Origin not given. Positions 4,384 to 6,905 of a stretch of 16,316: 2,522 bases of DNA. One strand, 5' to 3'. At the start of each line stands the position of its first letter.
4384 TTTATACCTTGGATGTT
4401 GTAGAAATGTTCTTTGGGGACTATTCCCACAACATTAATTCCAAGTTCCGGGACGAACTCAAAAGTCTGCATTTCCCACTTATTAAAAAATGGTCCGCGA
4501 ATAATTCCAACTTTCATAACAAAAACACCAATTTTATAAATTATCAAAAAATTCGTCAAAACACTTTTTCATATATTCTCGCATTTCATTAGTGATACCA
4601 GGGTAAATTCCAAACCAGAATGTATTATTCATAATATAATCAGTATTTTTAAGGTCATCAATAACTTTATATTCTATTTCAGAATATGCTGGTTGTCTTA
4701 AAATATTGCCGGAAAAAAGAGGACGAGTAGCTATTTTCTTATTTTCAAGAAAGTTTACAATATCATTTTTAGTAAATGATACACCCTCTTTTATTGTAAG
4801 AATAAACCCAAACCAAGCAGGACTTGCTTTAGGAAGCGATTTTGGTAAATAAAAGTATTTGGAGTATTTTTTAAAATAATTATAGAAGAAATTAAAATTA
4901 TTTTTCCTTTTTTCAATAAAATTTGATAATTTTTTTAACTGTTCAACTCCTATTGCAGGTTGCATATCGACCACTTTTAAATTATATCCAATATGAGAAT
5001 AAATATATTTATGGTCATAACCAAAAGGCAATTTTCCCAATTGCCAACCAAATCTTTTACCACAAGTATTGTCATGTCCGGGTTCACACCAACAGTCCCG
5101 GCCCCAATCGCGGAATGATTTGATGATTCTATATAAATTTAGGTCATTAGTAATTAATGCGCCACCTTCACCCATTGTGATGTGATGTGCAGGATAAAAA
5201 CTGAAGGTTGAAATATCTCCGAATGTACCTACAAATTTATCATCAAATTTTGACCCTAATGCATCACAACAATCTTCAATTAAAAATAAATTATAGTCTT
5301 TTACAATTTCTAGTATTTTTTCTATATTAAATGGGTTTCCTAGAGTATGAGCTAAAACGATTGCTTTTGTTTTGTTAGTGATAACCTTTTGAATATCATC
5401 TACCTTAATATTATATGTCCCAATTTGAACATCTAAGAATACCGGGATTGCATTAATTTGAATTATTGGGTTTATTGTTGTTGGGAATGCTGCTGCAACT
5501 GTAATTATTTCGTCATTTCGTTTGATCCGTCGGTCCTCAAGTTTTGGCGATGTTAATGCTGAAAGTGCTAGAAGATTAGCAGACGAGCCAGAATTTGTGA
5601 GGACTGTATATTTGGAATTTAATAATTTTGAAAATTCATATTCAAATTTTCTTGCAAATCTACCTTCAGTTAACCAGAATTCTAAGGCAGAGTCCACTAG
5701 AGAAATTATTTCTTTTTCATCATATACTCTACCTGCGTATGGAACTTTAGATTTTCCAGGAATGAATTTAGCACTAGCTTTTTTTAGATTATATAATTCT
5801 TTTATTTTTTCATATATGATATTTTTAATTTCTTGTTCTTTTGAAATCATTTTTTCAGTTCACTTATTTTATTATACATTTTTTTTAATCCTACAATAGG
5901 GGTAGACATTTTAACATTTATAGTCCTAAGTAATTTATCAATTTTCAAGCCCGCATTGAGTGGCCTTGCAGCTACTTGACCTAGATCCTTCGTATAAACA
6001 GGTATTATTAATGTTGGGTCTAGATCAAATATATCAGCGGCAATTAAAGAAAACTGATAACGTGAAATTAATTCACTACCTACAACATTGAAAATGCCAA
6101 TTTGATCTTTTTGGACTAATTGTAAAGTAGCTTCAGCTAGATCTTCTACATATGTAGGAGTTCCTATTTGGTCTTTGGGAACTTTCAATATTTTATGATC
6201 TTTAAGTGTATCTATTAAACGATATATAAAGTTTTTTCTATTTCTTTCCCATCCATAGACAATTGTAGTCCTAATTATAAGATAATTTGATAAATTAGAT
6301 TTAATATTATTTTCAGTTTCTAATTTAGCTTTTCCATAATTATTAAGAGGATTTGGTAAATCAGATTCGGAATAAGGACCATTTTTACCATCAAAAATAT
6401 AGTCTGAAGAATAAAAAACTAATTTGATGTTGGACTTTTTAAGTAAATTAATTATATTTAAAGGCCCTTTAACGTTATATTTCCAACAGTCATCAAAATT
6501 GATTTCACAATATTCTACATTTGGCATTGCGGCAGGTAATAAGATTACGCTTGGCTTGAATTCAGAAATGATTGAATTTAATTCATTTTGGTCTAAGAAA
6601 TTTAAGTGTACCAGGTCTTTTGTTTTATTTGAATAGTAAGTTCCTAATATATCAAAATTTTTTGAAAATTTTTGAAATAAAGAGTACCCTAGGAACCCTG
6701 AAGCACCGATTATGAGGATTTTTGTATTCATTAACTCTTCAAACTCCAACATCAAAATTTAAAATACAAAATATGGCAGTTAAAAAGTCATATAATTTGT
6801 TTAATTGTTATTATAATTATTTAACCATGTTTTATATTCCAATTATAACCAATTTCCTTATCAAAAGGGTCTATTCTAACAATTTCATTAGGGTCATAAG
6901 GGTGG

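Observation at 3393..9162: CDP-3,6-dideoxyhexose cassette with ascarylose-type (L-sugar) logic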

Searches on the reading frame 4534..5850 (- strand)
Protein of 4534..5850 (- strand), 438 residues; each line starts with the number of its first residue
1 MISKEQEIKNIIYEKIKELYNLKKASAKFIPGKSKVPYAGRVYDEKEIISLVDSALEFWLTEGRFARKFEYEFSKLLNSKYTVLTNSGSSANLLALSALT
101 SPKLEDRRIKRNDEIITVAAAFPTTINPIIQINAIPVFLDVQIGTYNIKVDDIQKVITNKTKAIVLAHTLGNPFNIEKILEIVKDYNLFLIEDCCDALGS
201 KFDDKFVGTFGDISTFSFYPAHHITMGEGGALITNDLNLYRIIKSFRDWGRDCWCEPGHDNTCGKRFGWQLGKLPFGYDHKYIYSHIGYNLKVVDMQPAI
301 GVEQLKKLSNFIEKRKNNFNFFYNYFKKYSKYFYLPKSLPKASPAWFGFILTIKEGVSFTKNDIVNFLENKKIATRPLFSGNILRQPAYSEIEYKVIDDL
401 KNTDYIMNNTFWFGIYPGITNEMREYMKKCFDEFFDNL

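Call 3: search_protein_families(library=pfam, proteins=[window:4534-5850:-])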
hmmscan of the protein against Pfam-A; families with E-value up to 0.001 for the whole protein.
window:4534-5850:- (438 aa): 2 families
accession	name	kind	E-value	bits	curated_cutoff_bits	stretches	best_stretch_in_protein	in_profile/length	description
PF01041.23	DegT_DnrJ_EryC1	-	1.4e-87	294.7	19.8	1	45-425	4-353/360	DegT/DnrJ/EryC1/StrS aminotransferase family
PF00266.25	Aminotran_5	-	0.00042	19.8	21.5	1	75-200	54-182/371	Aminotransferase class-V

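Call 4: search_protein_families(library=ncbifam, proteins=[window:4534-5850:-])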
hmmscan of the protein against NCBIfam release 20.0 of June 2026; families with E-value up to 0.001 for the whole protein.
window:4534-5850:- (438 aa): 17 families
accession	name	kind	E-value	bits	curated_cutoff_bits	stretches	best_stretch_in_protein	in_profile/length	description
NF011936.0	PRK15407.1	equivalog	1.6e-207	689.5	423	1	4-436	5-437/440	lipopolysaccharide biosynthesis protein RfbH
TIGR03588.1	PseC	equivalog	4.3e-59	200.3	423.5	1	36-427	2-372/380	UDP-4-amino-4,6-dideoxy-N-acetyl-beta-L-altrosamine transaminase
TIGR04181.1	NHT_00031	hypoth_equivalog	5.1e-53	180.2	420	2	58-246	24-220/359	LegC family aminotransferase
NF008687.0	PRK11706.1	equivalog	2e-39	135.4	375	1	60-248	27-207/375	dTDP-4-amino-4,6-dideoxygalactose transaminase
NF008658.2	PRK11658.1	equivalog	1.3e-35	122.8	631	1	37-420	6-362/379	UDP-4-amino-4-deoxy-L-arabinose aminotransferase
TIGR02379.1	ECA_wecE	subfamily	2e-33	115.7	434.85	1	61-249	28-209/376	dTDP-4-amino-4,6-dideoxy-D-glucose transaminase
TIGR04427.1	PLP_DesI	equivalog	6.9e-29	101.1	650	1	43-253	29-231/390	dTDP-4-dehydro-6-deoxyglucose aminotransferase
NF005817.0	PRK07683.1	equivalog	2.3e-07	29.9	575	1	110-193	111-200/387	aminotransferase A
NF005816.0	PRK07682.1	equivalog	1.5e-05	23.8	620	1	109-197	111-206/390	aminotransferase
TIGR03812.1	tyr_de_CO2_Arch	equivalog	2.2e-05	23.5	299.4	1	78-193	75-190/375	tyrosine decarboxylase MfnA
NF004975.0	PRK06348.1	equivalog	2.3e-05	23.6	549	1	110-227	111-230/384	pyridoxal phosphate-dependent aminotransferase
NF041091.1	asp_aminotase_Arch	equivalog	2.5e-05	23.3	550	1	109-194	108-200/376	aspartate aminotransferase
NF005744.0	PRK07568.1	subfamily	2.5e-05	23.3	389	1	77-193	86-201/398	pyridoxal phosphate-dependent aminotransferase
NF006230.0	PRK08363.1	equivalog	2.8e-05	23.1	534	1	109-208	114-219/398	alanine aminotransferase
TIGR01977.1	am_tr_V_EF2568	hypoth_equivalog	0.00016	20.8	377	1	145-199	122-179/376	cysteine desulfurase family protein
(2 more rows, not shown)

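Call 9: search_solved_structures(query=window:4534-5850:-, show_alignments=2, max_evalue=1e-20)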
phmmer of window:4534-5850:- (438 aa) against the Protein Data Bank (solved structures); distinct sequences matched with E-value up to 1e-20: 36.
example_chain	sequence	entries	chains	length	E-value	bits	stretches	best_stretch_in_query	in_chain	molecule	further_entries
3bcx_A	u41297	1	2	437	4.3e-158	530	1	5-435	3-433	CDP-6-deoxy-L-threo-D-glycero-4-hexulose-3-dehydrase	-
3bb8_A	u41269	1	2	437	7.7e-157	525.9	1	5-435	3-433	CDP-4-keto-6-deoxy-D-glucose-3-dehydrase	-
2gms_A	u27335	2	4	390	6.1e-63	216.4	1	37-416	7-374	Putative pyridoxamine 5-phosphate-dependent dehydrase, Wbdk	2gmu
3b8x_A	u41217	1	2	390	6.6e-62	213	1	37-416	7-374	Pyridoxamine 5-phosphate-dependent dehydrase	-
2r0t_A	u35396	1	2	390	1e-61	212.4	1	37-416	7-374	Pyridoxamine 5-phosphate-dependent dehydrase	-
3gr9_A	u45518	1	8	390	2.7e-61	211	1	37-416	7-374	ColD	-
9wvy_A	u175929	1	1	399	4.6e-49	170.7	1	39-390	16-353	Putative NDP-4-keto-6-deoxyglucose-3-dehydratase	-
7b0d_A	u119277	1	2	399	8.4e-46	159.9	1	46-251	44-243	Glutamine--scyllo-inositol transaminase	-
7b0m_AAA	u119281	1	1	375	2.5e-41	145.2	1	45-252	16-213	Sugar aminotransferase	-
2c7t_A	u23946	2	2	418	2.4e-34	122.2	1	57-329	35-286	GLUTAMINE-2-DEOXY-SCYLLO-INOSOSE AMINOTRANSFERASE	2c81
5w71_A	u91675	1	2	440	2.8e-34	122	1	57-329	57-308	L-glutamine:2-deoxy-scyllo-inosose aminotransferase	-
3bn1_A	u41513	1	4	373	2.5e-33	118.8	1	58-252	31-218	Perosamine synthetase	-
7l7x_AAA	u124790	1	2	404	2.9e-33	118.6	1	51-335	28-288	DegT/DnrJ/EryC1/StrS aminotransferase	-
3dr7_A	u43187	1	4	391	3.1e-33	118.6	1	58-401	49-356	Putative perosamine synthetase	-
3dr4_A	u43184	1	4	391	4.2e-33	118.1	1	58-401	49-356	Putative perosamine synthetase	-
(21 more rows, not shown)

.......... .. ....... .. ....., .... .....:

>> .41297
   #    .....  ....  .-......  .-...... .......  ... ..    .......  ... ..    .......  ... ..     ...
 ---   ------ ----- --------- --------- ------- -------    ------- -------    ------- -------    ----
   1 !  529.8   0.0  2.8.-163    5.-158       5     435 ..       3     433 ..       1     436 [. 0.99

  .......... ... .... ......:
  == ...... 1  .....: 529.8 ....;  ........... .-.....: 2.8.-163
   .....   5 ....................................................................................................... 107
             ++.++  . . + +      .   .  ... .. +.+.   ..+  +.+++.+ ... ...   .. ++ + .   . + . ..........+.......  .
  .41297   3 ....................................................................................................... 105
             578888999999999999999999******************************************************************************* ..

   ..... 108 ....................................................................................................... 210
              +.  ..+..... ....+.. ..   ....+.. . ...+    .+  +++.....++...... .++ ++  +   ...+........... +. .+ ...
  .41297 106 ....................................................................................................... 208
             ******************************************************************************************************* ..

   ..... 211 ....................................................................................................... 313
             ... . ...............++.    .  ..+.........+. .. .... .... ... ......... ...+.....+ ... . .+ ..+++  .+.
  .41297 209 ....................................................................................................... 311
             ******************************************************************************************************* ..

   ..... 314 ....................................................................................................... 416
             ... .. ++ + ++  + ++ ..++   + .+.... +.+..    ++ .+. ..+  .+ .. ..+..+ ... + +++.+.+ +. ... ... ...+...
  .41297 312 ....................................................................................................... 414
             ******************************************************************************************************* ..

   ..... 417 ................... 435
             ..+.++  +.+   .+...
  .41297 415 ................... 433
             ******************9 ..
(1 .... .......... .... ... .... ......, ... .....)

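Call 24: find_related_loci(query=window:4534-5850:-, collection=genome_contigs, flank=10000)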
Query window:4534-5850:- (438 aa) in genome_contigs; peptide patterns used: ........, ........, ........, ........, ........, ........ (x = any residue, [..] = any of these).
599 stretches matched a pattern (row limit reached: there are more); 573 encode a relative of the query (tblastn E <= 1e-3); the best 80 are kept; 80 distinct loci.
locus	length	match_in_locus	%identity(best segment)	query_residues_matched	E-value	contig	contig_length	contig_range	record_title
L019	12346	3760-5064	63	2-436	0e+0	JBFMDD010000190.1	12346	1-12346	MAG: bacterium isolate MAG210 MAG210_190, whole genome shotgun sequence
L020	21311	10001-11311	61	2-438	0e+0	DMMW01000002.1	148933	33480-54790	MAG TPA_asm: Elusimicrobia bacterium isolate UBA9627 contig_1371, whole genome shotgun sequence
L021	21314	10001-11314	59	2-437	0e+0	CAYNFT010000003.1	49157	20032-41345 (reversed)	MAG TPA_asm: uncultured Dehalococcoidales bacterium isolate binchicken_co89_477 genome assembly, contig: NODE_872_length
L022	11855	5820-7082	63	17-438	0e+0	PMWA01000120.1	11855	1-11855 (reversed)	MAG: Methanobacterium sp. isolate bog_22 73.20110700_S2D.54_contig_6321, whole genome shotgun sequence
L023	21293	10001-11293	59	5-435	0e+0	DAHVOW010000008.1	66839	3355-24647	MAG TPA_asm: Methanobacteriaceae archaeon isolate clean54 NODE_8_length_66839_cov_5.912959, whole genome shotgun sequenc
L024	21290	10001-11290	60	6-435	0e+0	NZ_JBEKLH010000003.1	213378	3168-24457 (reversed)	MAG: Methanoregula sp. isolate SPRUCE 366 SPRUCE_366_3, whole genome shotgun sequence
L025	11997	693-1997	60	2-435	0e+0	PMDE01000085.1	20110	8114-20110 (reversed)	MAG: Methanoregula sp. isolate fen_63 73.20120700_E2X.63_contig_155454, whole genome shotgun sequence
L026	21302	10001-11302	61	1-435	0e+0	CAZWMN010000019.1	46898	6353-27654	MAG TPA_asm: uncultured Pirellulales bacterium isolate binchicken_co33_34 genome assembly, contig: NODE_551_length_46898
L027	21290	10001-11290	60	5-434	0e+0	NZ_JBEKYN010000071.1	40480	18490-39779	MAG: Methanoregula sp. isolate SPRUCE 676 SPRUCE_676_71, whole genome shotgun sequence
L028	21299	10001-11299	60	2-435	0e+0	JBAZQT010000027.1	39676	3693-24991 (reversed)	MAG: Methanoregula sp. isolate SO_2017_SWC_6 scaffold_896_c1_LP-4_2017, whole genome shotgun sequence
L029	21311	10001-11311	55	2-438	0e+0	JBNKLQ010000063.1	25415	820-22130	MAG: Candidatus Promineifilaceae bacterium isolate H1H2.bin.11.strict NODE_63_length_25415_cov_5.313403, whole genome sh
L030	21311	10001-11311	58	1-438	0e+0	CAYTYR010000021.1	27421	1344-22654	MAG TPA_asm: uncultured Clostridia bacterium isolate binchicken_co220_96 genome assembly, contig: NODE_1021_length_27421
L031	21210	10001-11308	55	1-435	0e+0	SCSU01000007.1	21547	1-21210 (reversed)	MAG: Patescibacteria group bacterium isolate FW215_bin.7 FW215_bin.7-10522, whole genome shotgun sequence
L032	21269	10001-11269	60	5-427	0e+0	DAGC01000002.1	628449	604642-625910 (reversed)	MAG TPA_asm: Methanobacterium sp. UBA375 UBA375_contig_54, whole genome shotgun sequence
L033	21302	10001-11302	55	2-435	3e-180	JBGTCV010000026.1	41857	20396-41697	MAG: Candidatus Promineifilaceae bacterium isolate JTS-RE128 k141_578277, whole genome shotgun sequence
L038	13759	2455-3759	61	1-437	5e-179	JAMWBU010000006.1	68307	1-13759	MAG: Candidatus Omnitrophota bacterium isolate DG_1_6.bins.57.Tibet NODE_341_length_68307_cov_1.382136, whole genome sho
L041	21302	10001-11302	55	1-434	4e-178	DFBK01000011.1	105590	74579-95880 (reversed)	MAG TPA_asm: Anaerolineales bacterium UBA3082 UBA3082_contig_2123, whole genome shotgun sequence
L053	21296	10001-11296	53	2-433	1e-172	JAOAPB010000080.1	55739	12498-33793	MAG: Edaphobacter sp. isolate RYN_3 scaffold_1474931, whole genome shotgun sequence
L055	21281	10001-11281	56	1-427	1e-172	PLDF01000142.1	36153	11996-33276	MAG: Bryobacterales bacterium isolate palsa_243 73.20111000_P2M.18_contig_1625, whole genome shotgun sequence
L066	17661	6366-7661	54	4-435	5e-171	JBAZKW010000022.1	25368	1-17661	MAG: Candidatus Margulisiibacteriota bacterium isolate SO_2017_LW4_153 scaffold_4021_c1_LW137-91_2017, whole genome shot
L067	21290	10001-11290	54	2-431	5e-171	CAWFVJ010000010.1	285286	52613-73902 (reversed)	MAG: uncultured Acidobacteriota bacterium isolate MFD05377.bin.1.184 genome assembly, contig: contig_30285, whole genome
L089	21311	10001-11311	52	1-437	2e-168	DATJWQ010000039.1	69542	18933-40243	MAG TPA_asm: Verrucomicrobiia bacterium isolate SMAG_U15103 k141_1691174, whole genome shotgun sequence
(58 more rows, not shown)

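Call 27: search_protein_families(library=pfam, proteins=[L067:12767-14581:+, L089:14539-15522:+, L032:12945-13946:+, L066:11636-12886:+, L053:13281-14117:+, L032:11535-12929:+, L038:1542-2498:+, L041:15619-16527:+, L026:17057-18406:+, L055:11336-12238:+], max_evalue=0.00001)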
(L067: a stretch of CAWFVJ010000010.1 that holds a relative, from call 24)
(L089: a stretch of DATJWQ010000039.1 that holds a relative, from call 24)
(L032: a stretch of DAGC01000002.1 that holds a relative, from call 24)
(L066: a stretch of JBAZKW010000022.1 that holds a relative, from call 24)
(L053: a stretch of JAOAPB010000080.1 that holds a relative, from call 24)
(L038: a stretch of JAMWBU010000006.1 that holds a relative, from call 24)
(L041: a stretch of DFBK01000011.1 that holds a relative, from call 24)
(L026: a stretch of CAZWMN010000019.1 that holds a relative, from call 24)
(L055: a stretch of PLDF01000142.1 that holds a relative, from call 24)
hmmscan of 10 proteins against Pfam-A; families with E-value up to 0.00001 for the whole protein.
L067:12767-14581:+ (604 aa): 3 families
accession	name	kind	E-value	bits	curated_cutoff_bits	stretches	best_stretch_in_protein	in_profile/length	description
PF02775.26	TPP_enzyme_C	-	7.7e-37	126.8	21.9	1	415-554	13-151/151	Thiamine pyrophosphate enzyme, C-terminal TPP binding domain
PF02776.23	TPP_enzyme_N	-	9.1e-34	116.2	26.8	1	1-113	1-107/119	Thiamine pyrophosphate enzyme, N-terminal TPP binding domain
PF00205.28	TPP_enzyme_M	-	2.2e-27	95.9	30.4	1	203-340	1-137/137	Thiamine pyrophosphate enzyme, central domain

L089:14539-15522:+ (327 aa): 1 family
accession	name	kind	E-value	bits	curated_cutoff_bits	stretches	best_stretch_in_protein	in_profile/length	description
PF00535.33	Glycos_transf_2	-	1.1e-23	84.4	23.3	1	9-131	1-120/168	Glycosyl transferase family 2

L032:12945-13946:+ (333 aa): 1 family
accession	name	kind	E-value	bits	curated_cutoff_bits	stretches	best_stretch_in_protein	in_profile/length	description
PF00535.33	Glycos_transf_2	-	2.9e-21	76.6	23.3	1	8-187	2-162/168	Glycosyl transferase family 2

L066:11636-12886:+ (416 aa): 3 families
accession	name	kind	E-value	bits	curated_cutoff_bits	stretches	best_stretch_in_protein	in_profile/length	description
PF08484.17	Methyltransf_14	-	2.6e-48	164.3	23.5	1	253-411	2-160/160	C-methyltransferase C-terminal domain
PF13489.12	Methyltransf_23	-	2.1e-13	50.8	27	1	88-246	2-162/164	Methyltransferase domain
PF08421.16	Methyltransf_13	-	2.6e-12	47.2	31.3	1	8-73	1-62/62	Putative zinc binding domain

L053:13281-14117:+ (278 aa): 1 family
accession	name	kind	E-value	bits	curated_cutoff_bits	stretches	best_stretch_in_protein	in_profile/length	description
PF00456.26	Transketolase_N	-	5.6e-44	150.9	22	1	17-270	6-271/334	Transketolase, thiamine diphosphate binding domain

L032:11535-12929:+ (464 aa): 0 families

L038:1542-2498:+ (318 aa): 2 families
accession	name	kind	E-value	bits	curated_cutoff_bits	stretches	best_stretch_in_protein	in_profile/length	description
PF02779.29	Transket_pyr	-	1.2e-33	116.6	27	1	1-159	5-170/174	Transketolase, pyrimidine binding domain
PF02780.25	Transketolase_C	-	5.2e-31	107.6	25.9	1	173-296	1-124/124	Transketolase, C-terminal domain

L041:15619-16527:+ (302 aa): 3 families
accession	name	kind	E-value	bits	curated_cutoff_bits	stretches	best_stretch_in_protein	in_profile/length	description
PF01370.27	Epimerase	-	2.4e-26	93.1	20.9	1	13-221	2-240/240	NAD dependent epimerase/dehydratase family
PF04321.23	RmlD_sub_bind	-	3.5e-13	49.7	27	1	11-165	2-156/287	RmlD substrate binding domain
PF16363.11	GDP_Man_Dehyd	-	3.8e-11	43.5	27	1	43-246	59-273/332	GDP-mannose 4,6 dehydratase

L026:17057-18406:+ (449 aa): 1 family
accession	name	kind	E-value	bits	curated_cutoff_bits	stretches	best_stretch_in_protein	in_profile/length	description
PF01943.22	Polysacc_synt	-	1.1e-10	41.8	28.2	1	14-293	3-263/274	Polysaccharide biosynthesis protein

L055:11336-12238:+ (300 aa): 1 family
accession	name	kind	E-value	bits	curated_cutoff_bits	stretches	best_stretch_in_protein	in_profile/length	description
PF03102.20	NeuB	-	4.1e-78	262.6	22.1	1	46-280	1-241/241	NeuB family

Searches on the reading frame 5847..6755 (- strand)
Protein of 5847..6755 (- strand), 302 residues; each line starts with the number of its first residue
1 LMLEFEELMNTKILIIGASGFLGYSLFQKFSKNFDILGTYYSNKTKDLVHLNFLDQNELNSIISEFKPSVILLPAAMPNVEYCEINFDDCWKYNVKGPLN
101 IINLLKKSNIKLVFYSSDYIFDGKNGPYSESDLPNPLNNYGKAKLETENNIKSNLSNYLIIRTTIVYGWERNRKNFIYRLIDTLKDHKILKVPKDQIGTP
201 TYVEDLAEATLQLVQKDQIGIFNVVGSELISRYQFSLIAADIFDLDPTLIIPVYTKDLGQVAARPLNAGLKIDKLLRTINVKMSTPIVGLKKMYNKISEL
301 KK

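Call 3: search_protein_families(library=pfam, proteins=[window:5847-6755:-])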
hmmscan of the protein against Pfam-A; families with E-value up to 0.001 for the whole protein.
window:5847-6755:- (302 aa): 6 families
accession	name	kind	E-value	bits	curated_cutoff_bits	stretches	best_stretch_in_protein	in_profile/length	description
PF04321.23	RmlD_sub_bind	-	3.5e-58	197.4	27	1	12-296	2-284/287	RmlD substrate binding domain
PF01370.27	Epimerase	-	9.7e-23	81.3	20.9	1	13-224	1-239/240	NAD dependent epimerase/dehydratase family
PF16363.11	GDP_Man_Dehyd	-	6.7e-09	36.1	27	1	43-228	51-251/332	GDP-mannose 4,6 dehydratase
PF01073.25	3Beta_HSD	-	3.3e-08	33.4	22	1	15-210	2-225/280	3-beta hydroxysteroid dehydrogenase/isomerase family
PF02719.21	Polysacc_synt_2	-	1.5e-06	28.1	20.2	1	52-118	62-129/293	Polysaccharide biosynthesis protein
PF07993.18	NAD_binding_4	-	0.00042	20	20.1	0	86-168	104-209/258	Male sterility protein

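Call 4: search_protein_families(library=ncbifam, proteins=[window:5847-6755:-])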
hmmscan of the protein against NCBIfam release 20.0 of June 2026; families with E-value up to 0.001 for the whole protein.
window:5847-6755:- (302 aa): 8 families
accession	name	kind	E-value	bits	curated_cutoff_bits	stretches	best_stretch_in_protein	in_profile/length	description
TIGR01214.1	rmlD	equivalog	8.4e-57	192.4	224.05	1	12-286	1-274/285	dTDP-4-dehydrorhamnose reductase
NF007440.0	PRK09987.1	equivalog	2.2e-25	89.6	308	1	12-297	2-293/299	dTDP-4-dehydrorhamnose reductase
TIGR01179.1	galE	equivalog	2.4e-09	36.5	262.3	1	13-152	2-157/332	UDP-glucose 4-epimerase GalE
TIGR02197.1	heptose_epim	equivalog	5.1e-09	35.7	274.6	1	13-225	1-242/316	ADP-glyceromanno-heptose 6-epimerase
TIGR02622.1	CDP_4_6_dhtase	equivalog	1.9e-06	27.3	278.45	1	21-158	31-172/352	CDP-glucose 4,6-dehydratase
NF042423.1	oxyalk_red_Shew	equivalog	3.2e-06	26.5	580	1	11-211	9-218/331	2-alkyl-3-oxoalkanoate reductase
TIGR01181.1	dTDP_gluc_dehyt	equivalog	0.00016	20.9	365.1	1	42-227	48-245/321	dTDP-glucose 4,6-dehydratase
NF007956.0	PRK10675.1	subfamily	0.00055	19.2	394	1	43-150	49-159/338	UDP-glucose 4-epimerase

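Call 11: search_solved_structures(query=window:5847-6755:-, show_alignments=1, max_evalue=1e-10)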
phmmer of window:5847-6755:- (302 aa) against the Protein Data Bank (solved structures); distinct sequences matched with E-value up to 1e-10: 13.
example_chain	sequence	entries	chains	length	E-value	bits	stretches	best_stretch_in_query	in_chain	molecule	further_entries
4ndn_E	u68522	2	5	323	1.3e-34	122.8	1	7-292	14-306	Methionine adenosyltransferase 2 subunit beta | Isoform 2 of Methionine adenosyltransferase 2 subunit beta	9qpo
4ktt_E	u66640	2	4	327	1.4e-34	122.7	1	7-292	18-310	Methionine adenosyltransferase 2 subunit beta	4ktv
30gd_E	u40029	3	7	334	1.6e-34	122.5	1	7-292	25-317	Isoform 1 of Methionine adenosyltransferase 2 subunit beta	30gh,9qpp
2ydx_A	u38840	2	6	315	2.1e-34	122.1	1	9-292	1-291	METHIONINE ADENOSYLTRANSFERASE 2 SUBUNIT BETA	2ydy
1vl0_A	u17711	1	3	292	2.9e-34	121.7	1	11-270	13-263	DTDP-4-dehydrorhamnose reductase, rfbD ortholog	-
2ggs_A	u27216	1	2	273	3.8e-31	111.4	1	13-276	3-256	273aa long hypothetical dTDP-4-dehydrorhamnose reductase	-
3sc6_A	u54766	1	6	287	7.1e-28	100.7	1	9-269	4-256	dTDP-4-dehydrorhamnose reductase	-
8g22_A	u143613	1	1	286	2.5e-26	95.6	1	10-276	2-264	dTDP-4-dehydrorhamnose reductase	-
9gpi_D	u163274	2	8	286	3e-21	78.9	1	13-298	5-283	dTDP-4-dehydrorhamnose reductase, putative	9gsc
4wpg_A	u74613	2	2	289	5.1e-21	78.2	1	13-278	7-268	dTDP-4-dehydrorhamnose reductase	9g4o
5u9c_A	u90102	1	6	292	2e-19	73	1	9-271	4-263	dTDP-4-dehydrorhamnose Reductase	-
1kbz_A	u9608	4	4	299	2e-19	73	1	13-295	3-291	dTDP-glucose oxidoreductase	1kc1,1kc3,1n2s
8ctr_A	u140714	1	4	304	2.4e-17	66.1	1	10-283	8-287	dTDP-4-dehydrorhamnose reductase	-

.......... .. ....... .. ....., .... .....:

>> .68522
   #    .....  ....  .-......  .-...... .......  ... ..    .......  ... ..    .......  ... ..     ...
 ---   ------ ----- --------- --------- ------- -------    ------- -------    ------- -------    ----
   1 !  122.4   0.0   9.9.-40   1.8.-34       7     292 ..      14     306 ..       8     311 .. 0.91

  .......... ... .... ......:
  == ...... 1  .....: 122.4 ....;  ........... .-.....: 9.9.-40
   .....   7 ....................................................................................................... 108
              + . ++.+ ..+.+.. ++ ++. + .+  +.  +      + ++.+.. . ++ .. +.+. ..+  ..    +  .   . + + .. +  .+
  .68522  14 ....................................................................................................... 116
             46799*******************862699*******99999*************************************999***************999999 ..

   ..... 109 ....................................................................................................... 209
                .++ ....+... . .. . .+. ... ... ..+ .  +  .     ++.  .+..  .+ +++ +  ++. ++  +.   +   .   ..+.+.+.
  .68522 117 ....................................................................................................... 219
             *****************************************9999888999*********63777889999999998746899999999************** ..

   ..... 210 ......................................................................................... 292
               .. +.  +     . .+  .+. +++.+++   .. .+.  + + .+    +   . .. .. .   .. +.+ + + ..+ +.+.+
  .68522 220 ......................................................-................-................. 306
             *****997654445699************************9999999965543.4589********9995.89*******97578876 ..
